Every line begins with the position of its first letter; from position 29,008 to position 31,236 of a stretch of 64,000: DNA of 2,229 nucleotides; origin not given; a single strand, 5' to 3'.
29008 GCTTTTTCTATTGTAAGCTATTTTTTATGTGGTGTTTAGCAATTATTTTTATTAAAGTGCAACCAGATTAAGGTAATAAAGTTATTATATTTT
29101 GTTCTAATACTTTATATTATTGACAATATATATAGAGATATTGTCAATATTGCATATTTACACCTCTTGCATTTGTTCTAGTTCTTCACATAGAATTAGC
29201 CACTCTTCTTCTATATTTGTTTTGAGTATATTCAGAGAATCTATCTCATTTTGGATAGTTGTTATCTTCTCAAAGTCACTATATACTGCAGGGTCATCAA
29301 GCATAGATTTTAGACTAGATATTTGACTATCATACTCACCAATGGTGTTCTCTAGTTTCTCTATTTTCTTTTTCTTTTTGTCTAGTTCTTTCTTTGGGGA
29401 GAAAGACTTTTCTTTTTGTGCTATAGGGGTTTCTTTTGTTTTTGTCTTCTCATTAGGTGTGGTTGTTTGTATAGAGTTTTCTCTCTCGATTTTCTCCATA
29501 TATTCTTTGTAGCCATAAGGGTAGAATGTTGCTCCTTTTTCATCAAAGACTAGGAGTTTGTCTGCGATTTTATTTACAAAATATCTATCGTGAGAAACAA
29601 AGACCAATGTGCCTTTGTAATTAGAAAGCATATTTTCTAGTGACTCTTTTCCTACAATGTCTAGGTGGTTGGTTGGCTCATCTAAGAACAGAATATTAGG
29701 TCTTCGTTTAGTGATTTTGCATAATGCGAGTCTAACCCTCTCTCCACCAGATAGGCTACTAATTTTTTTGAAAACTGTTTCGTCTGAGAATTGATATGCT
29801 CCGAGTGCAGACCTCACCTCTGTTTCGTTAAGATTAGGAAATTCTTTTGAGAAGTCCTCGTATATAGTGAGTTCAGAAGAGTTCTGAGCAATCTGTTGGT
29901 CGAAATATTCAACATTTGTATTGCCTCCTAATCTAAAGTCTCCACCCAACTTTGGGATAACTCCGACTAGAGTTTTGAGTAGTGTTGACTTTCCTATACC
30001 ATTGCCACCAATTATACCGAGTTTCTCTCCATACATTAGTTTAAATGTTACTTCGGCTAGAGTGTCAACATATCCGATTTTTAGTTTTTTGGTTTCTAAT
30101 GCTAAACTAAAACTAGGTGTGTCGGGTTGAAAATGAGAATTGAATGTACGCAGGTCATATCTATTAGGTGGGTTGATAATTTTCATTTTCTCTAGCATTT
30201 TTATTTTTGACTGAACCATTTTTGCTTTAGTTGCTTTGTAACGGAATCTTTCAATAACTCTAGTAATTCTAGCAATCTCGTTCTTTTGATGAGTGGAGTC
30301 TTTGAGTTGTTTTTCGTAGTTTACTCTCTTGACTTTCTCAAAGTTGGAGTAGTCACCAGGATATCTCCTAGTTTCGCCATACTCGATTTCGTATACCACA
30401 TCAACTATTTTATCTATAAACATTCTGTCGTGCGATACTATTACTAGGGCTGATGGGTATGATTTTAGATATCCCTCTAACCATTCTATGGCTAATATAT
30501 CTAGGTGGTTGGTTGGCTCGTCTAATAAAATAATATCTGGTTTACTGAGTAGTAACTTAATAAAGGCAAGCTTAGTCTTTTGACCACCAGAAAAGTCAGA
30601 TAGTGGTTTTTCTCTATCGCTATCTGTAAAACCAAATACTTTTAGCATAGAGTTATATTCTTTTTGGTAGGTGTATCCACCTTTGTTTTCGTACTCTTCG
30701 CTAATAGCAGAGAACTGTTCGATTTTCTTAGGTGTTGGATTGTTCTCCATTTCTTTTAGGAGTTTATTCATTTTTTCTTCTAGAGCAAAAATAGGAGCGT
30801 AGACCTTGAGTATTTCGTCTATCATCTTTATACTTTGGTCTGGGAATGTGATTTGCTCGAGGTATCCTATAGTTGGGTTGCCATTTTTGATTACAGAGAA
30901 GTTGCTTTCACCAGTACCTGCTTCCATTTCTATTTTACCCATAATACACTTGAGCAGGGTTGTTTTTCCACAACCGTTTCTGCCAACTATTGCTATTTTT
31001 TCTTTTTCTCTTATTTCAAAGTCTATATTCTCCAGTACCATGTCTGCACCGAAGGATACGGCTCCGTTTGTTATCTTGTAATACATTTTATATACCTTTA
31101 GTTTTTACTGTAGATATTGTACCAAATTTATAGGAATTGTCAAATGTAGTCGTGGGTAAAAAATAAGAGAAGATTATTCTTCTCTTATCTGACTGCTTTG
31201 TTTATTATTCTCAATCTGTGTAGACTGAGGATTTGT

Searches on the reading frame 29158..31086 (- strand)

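Call 12: search_protein_families(library=phrogs, proteins=[window:29158-31086:-], max_evalue=0.001)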
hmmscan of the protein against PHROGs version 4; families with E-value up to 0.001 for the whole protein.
window:29158-31086:- (642 aa): 11 families
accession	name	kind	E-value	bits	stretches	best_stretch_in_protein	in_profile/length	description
phrog_293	-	moron, auxiliary metabolic gene and host takeover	6.7e-116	389.6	1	2-638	136-754/1058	ABC transporter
phrog_2392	-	moron, auxiliary metabolic gene and host takeover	1.4e-44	153.5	4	15-57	492-536/726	ABC transporter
phrog_23675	-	unknown function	1.3e-17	64.9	2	418-516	15-113/143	-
phrog_77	-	DNA, RNA and nucleotide metabolism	5.6e-09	36.1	1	439-518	856-948/967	SbcC-like subunit of palindrome specific endonuclease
phrog_11143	-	unknown function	2.3e-05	24.5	0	358-476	48-142/357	-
phrog_8066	-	unknown function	2.7e-05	24.2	0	32-55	191-214/522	-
phrog_8323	-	unknown function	3.3e-05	23.6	1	21-94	67-114/623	-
phrog_239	-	DNA, RNA and nucleotide metabolism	7.5e-05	22.8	0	23-126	353-419/801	DNA primase/helicase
phrog_9802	-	unknown function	0.0003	21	0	20-55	18-52/438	-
phrog_800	-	head and packaging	0.00037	20.2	0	19-55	21-59/511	terminase small subunit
phrog_3940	-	unknown function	0.00096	19.1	1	18-62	16-56/537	-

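Call 13: search_protein_families(library=pfam, proteins=[window:29158-31086:-], max_evalue=0.001)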
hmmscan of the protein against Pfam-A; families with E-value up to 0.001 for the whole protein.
window:29158-31086:- (642 aa): 19 families
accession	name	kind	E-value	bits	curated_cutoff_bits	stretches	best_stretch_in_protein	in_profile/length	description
PF00005.33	ABC_tran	-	1.3e-47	162.2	25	2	18-193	1-137/137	ABC transporter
PF12848.13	ABC_tran_Xtn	-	2.9e-22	79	25.9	1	233-309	2-78/85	ABC transporter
PF13304.12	AAA_21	-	1.1e-18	68.8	27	1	134-219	220-298/304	AAA domain, putative AbiEii toxin, Type IV TA system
PF02463.25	SMC_N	-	4.4e-11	43.1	40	1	28-234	24-211/220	RecF/RecN/SMC N terminal domain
PF16326.10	ABC_tran_CTD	-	2.4e-10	40.9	32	1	570-632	5-67/69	ABC transporter C-terminal domain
PF13555.12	AAA_29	-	1.9e-06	28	27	0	22-46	16-40/61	P-loop containing region of AAA domain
PF00910.28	RNA_helicase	-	4.8e-06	27.4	21.5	0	31-115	1-80/105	RNA helicase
PF00931.28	NB-ARC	-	8.6e-06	25.6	23.5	0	27-55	17-45/248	NB-ARC domain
PF13401.12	AAA_22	-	0.00015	22.5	27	0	29-55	6-32/130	AAA domain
PF01926.29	MMR_HSR1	-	0.00019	22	21.9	0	30-53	1-23/113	50S ribosome-binding GTPase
PF13245.12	AAA_19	-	0.0002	22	25.1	0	356-383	14-41/134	AAA domain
PF05729.18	NACHT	-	0.00022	21.5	26.7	0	31-53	3-25/167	NACHT domain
PF03193.22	RsgA_GTPase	-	0.00025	21.3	30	0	17-57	96-135/174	RsgA GTPase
PF13173.12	AAA_14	-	0.00049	20.5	27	0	30-95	4-74/129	AAA domain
PF00004.35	AAA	-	0.00056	20.8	21.2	0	33-116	3-95/131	ATPase family associated with various cellular activities (AAA)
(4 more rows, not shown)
